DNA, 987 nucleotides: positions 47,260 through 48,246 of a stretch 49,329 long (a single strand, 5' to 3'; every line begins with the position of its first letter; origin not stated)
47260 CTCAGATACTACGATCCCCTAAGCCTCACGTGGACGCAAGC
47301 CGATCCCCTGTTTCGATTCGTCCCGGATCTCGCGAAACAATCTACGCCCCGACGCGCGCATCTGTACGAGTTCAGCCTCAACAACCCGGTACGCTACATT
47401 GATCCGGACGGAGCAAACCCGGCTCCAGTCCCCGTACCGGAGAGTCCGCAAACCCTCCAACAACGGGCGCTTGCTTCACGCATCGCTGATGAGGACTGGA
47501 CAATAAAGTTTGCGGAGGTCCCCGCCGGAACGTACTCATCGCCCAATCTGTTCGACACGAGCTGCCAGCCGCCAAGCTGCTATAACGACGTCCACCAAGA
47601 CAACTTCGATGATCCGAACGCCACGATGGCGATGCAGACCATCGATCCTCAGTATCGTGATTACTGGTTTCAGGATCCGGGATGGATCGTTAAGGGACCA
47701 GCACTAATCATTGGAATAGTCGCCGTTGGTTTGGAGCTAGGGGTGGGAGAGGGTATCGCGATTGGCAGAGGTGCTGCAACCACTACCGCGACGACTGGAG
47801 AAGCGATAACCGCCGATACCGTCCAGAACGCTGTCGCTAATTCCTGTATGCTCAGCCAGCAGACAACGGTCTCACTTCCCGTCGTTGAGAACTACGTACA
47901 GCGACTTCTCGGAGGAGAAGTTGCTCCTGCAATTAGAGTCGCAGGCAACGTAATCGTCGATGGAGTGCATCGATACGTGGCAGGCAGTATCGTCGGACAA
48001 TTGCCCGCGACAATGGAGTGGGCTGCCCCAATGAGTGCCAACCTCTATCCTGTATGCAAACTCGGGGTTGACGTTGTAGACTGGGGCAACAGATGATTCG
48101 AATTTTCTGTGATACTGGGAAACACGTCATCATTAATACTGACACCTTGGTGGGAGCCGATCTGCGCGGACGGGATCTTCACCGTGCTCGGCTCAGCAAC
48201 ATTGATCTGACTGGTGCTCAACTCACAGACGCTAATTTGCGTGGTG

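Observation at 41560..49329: tRNA-Leu-linked mosaic island of orphan rhs toxin-tip cassettes, immunity candidates, an integrase remnant and IS elements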

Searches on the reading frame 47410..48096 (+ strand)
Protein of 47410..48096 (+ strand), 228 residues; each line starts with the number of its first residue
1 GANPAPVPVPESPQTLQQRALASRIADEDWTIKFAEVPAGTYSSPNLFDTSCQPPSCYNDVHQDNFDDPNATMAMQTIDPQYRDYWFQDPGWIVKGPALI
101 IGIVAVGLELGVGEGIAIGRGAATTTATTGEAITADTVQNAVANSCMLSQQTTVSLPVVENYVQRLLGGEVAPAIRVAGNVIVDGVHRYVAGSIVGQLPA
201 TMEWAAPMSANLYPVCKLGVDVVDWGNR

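Call 20: search_protein_families(library=pfam, proteins=[window:47410-48096:+], max_evalue=10)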
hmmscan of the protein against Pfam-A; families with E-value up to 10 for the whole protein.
window:47410-48096:+ (228 aa): 2 families
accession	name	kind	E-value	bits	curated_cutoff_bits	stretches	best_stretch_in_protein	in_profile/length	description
PF20618.3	GPD_NAD_C_bact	-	0.019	16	27.6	1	115-161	21-65/66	Bacterial GPD, NAD-dependent C-terminal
PF17623.7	B277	-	0.065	12.8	27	1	82-143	198-259/277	Domain of unknown function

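Call 21: search_solved_structures(query=window:47410-48096:+, max_evalue=10)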
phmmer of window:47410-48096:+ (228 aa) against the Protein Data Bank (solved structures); distinct sequences matched with E-value up to 10: 1.
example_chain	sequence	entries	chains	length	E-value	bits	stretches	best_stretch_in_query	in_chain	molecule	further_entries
4bem_J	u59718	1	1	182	0.25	14.2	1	89-125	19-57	F1FO ATPASE C1 SUBUNIT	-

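Call 33: search_protein_representatives(protein=window:47410-48096:+)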
Query: 228 residues. Proteins with E-value up to 0.001 (for the whole library): 352; up to 1e-10: 192; up to 1e-30: 3. The best 150 are listed.
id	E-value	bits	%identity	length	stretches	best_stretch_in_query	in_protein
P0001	9.1e-150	513.0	100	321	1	1-228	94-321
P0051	7.4e-32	127.2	62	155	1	131-228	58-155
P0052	1.8e-31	126.0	53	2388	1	96-228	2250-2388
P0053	2.1e-21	93.0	48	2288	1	124-228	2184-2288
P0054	4.4e-21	92.0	50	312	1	94-228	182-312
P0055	5.6e-21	91.6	50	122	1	114-227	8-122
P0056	2.7e-20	89.4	45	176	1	101-228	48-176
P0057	3.1e-20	89.2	46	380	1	104-228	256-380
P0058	8.2e-20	87.8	41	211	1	86-228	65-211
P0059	9.9e-20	87.5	53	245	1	114-228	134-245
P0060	5.5e-19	85.1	48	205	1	125-227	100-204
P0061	6.9e-19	84.8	47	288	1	117-228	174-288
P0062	2.2e-18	83.1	47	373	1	119-228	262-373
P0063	4.0e-18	82.3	37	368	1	93-228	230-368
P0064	4.9e-18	82.0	41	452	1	100-228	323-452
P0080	1.2e-16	77.4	47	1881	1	120-228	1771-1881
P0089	3.7e-16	75.9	42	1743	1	109-228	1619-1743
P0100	7.1e-16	74.9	39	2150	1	96-224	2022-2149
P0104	1.2e-15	74.2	41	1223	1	120-228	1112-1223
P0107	1.6e-15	73.8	45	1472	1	127-228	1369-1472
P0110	2.3e-15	73.3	47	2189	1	110-206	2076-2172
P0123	1.4e-14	70.7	44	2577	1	114-222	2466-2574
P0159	3.1e-13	66.3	43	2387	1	119-225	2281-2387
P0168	5.7e-13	65.4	36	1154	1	128-227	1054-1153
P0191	4.0e-12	62.7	39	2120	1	93-225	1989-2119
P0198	6.0e-12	62.1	41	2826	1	120-224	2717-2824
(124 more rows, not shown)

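Call 45: find_encoding_contigs(protein=P0052, flank=4000, max_places=3)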
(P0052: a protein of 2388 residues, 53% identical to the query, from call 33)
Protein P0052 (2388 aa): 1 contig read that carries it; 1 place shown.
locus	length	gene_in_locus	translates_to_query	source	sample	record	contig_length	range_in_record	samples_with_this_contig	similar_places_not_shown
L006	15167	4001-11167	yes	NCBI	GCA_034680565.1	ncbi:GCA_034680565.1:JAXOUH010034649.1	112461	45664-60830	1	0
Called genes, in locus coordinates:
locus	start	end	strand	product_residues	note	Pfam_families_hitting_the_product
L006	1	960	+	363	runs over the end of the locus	PF00565:SNase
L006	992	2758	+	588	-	PF00932:LTD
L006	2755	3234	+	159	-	PF00565:SNase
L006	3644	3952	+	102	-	-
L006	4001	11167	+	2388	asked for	PF03534:SpvB, PF05593:RHS_repeat (faint), PF13517:FG-GAP_3 (faint), PF12256:TcdB_toxin_midN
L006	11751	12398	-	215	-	PF00072:Response_reg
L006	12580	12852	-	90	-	PF14026:SCO4226-like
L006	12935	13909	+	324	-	PF12852:Cupin_6, PF12833:HTH_18, PF00165:HTH_AraC (weak)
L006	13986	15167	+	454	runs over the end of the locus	PF13472:Lipase_GDSL_2 (weak)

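Call 47: find_encoding_contigs(protein=P0053, flank=3000, max_places=3)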
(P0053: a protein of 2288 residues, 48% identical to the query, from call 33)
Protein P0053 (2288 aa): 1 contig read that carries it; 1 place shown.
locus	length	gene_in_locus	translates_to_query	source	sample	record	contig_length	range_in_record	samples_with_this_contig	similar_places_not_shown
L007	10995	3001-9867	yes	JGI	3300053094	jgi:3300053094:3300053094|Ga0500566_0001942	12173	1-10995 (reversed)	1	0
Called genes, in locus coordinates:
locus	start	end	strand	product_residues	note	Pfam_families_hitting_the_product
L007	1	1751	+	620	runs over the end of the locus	PF01411:tRNA-synt_2c, PF07973:tRNA_SAD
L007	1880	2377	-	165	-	PF00254:FKBP_C (weak)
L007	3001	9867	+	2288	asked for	PF05593:RHS_repeat (faint), PF13517:FG-GAP_3 (faint), PF12256:TcdB_toxin_midN (weak), PF25023:TEN_YD-shell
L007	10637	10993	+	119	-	?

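Call 55: find_encoding_contigs(protein=P0054, flank=2500, max_places=2)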
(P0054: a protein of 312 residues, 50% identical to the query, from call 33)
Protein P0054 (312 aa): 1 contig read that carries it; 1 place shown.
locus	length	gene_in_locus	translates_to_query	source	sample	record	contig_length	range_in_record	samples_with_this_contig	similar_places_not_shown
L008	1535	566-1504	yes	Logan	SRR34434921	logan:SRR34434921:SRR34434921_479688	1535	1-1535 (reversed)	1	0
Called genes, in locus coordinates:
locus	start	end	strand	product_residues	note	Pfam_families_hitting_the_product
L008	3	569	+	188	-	?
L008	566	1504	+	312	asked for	PF25023:TEN_YD-shell, PF03527:RHS (weak), PF15520:Ntox10 (weak)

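Call 56: find_encoding_contigs(protein=P0100, flank=2500, max_places=2)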
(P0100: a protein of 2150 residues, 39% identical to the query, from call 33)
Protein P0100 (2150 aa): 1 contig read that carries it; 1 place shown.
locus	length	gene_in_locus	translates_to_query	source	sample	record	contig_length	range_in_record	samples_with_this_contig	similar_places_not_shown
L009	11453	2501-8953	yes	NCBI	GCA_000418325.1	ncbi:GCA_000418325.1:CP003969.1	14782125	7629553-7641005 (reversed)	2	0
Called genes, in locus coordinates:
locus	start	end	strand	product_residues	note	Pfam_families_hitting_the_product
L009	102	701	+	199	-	-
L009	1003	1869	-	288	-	-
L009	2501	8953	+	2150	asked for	PF03534:SpvB, PF05593:RHS_repeat (faint), PF13517:FG-GAP_3 (weak), PF25023:TEN_YD-shell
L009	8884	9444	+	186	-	-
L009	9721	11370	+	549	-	PF13428:TPR_14 (faint), PF07719:TPR_2 (faint), PF13432:TPR_16 (faint), PF13431:TPR_17 (faint), PF14559:TPR_19 (weak), PF25063:ARM_TT21_C (weak)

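Call 57: find_encoding_contigs(protein=P0080, flank=2500, max_places=2)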
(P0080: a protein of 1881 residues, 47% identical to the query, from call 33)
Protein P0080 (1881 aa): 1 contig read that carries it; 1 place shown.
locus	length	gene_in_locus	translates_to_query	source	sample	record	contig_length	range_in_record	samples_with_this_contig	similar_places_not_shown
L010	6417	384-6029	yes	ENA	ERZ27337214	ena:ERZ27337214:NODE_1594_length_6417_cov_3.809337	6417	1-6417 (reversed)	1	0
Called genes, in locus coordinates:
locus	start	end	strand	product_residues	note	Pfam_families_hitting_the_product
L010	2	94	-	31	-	?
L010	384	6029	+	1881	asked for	PF05593:RHS_repeat, PF25023:TEN_YD-shell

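Call 68: search_protein_families(library=pfam, alignment_id=A5, max_evalue=0.001)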
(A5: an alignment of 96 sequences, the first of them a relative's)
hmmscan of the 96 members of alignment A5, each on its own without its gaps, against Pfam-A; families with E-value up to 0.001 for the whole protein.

A. member 1, P0054 (312 aa): 2 families
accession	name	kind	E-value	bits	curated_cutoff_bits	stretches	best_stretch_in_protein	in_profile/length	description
PF03527.20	RHS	-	2.8e-08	33.9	27.9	1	35-67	1-33/38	RHS protein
PF15520.11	Ntox10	-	3.3e-07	30.8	26.8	1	130-200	1-75/193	Novel toxin 10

B. families by the number of members that match (of 96 scanned): 14 families
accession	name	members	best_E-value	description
PF05593.20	RHS_repeat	9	1.6e-10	RHS Repeat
PF03527.20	RHS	7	1.5e-14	RHS protein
PF07591.16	PT-HINT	4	1e-29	Pretoxin HINT domain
PF13403.11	Hint_2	4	3.9e-11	Hint domain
PF14890.11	Intein_splicing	4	1.3e-10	Intein splicing domain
PF01079.26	Hint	3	1.8e-08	Hint module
PF04830.18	DUF637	2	8e-23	Possible hemagglutinin (DUF637)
PF25023.1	TEN_YD-shell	2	2.8e-14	Teneurin YD-shell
PF05203.21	Hom_end_hint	2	1.2e-07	Hom_end-associated Hint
PF08517.17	AXH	2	0.00015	Ataxin-1 and HBP1 module (AXH)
PF16640.11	Big_3_5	1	5.8e-28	Bacterial Ig-like domain (group 3)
PF15520.11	Ntox10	1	3.3e-07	Novel toxin 10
PF14449.11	PT-TG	1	1.3e-06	Pre-toxin TG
PF13441.11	Gly-zipper_YMGG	1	0.00041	YMGG-like Gly-zipper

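Call 96: list_cluster_members(proteins=[P0100, P0089, P0104, P0107, P0110, P0123, P0159, P0168, P0191, P0198])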
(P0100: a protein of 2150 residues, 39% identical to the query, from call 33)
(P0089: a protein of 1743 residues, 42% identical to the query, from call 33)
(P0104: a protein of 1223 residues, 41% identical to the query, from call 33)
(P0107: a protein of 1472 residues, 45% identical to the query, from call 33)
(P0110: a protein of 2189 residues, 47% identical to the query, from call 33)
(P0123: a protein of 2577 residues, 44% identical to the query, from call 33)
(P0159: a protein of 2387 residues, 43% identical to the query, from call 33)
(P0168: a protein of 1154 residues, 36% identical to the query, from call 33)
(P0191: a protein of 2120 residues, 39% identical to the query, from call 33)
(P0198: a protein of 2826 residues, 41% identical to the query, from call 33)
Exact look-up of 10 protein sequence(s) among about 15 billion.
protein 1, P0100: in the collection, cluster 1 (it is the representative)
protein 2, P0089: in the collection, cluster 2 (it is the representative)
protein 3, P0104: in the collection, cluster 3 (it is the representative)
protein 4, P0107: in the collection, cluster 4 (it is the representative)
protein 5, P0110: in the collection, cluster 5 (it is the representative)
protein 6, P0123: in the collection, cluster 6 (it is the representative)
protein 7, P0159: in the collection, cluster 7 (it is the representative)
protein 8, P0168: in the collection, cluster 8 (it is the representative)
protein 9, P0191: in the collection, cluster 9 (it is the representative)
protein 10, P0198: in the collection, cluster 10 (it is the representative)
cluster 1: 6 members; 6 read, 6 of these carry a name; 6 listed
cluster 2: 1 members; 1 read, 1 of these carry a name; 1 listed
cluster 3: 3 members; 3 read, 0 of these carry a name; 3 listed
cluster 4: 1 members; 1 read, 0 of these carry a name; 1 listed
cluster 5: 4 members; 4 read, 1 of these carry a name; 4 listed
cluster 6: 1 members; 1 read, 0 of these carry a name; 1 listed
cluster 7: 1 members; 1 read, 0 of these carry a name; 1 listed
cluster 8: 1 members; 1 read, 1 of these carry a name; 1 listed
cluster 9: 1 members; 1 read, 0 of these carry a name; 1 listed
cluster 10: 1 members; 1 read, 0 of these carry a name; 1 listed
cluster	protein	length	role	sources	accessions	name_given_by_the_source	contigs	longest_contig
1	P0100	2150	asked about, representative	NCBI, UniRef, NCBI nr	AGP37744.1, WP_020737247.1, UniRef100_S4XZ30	FG-GAP-like repeat-containing protein [Sorangium cellulosum] | Teneurin-like YD-shell domain-containing protein n=1 Tax=Sorangium cellulosum So0157-2 ...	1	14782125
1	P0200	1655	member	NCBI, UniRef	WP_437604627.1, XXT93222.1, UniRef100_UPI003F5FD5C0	RHS repeat-associated core domain-containing protein [Sorangium sp. So ce834] | RHS repeat domain-containing protein n=1 Tax=Sorangium sp. So ce834 TaxID=3133321 ...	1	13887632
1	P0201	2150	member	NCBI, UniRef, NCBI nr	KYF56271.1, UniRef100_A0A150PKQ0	hypothetical protein BE04_30565 [Sorangium cellulosum] | Teneurin-like YD-shell domain-containing protein n=1 Tax=Sorangium cellulosum TaxID=56 ...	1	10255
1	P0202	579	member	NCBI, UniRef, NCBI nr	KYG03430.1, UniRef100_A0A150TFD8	hypothetical protein BE21_51685 [Sorangium cellulosum] | Insecticide toxin TcdB middle/N-terminal domain-containing protein n=1 Tax=Sorangium ...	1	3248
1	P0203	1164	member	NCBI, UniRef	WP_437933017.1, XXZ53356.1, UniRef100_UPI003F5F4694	RHS repeat domain-containing protein [Sorangium sp. So ce341] | RHS repeat domain-containing protein n=1 Tax=Sorangium sp. So ce341 TaxID=3133302 ...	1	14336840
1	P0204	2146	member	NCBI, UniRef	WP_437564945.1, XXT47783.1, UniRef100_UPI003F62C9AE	FG-GAP-like repeat-containing protein [Sorangium sp. So ce542] | FG-GAP-like repeat-containing protein n=1 Tax=Sorangium sp. So ce542 TaxID=3133316 ...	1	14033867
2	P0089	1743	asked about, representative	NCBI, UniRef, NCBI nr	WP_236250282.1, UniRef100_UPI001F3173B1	DUF637 domain-containing protein [Pseudomonas cichorii] | DUF637 domain-containing protein n=1 Tax=Pseudomonas cichorii TaxID=36746 ...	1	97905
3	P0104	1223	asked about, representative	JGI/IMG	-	-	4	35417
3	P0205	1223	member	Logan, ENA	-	-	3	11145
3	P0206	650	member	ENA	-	-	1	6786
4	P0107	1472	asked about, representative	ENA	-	-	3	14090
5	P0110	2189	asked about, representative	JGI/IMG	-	RHS repeat-associated protein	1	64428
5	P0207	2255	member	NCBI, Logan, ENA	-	-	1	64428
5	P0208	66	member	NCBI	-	-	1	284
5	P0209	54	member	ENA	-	-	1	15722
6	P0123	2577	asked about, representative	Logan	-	-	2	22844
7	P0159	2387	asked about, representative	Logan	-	-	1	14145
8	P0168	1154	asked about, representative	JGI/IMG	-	RHS repeat-associated protein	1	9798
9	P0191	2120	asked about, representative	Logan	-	-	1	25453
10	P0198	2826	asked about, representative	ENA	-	-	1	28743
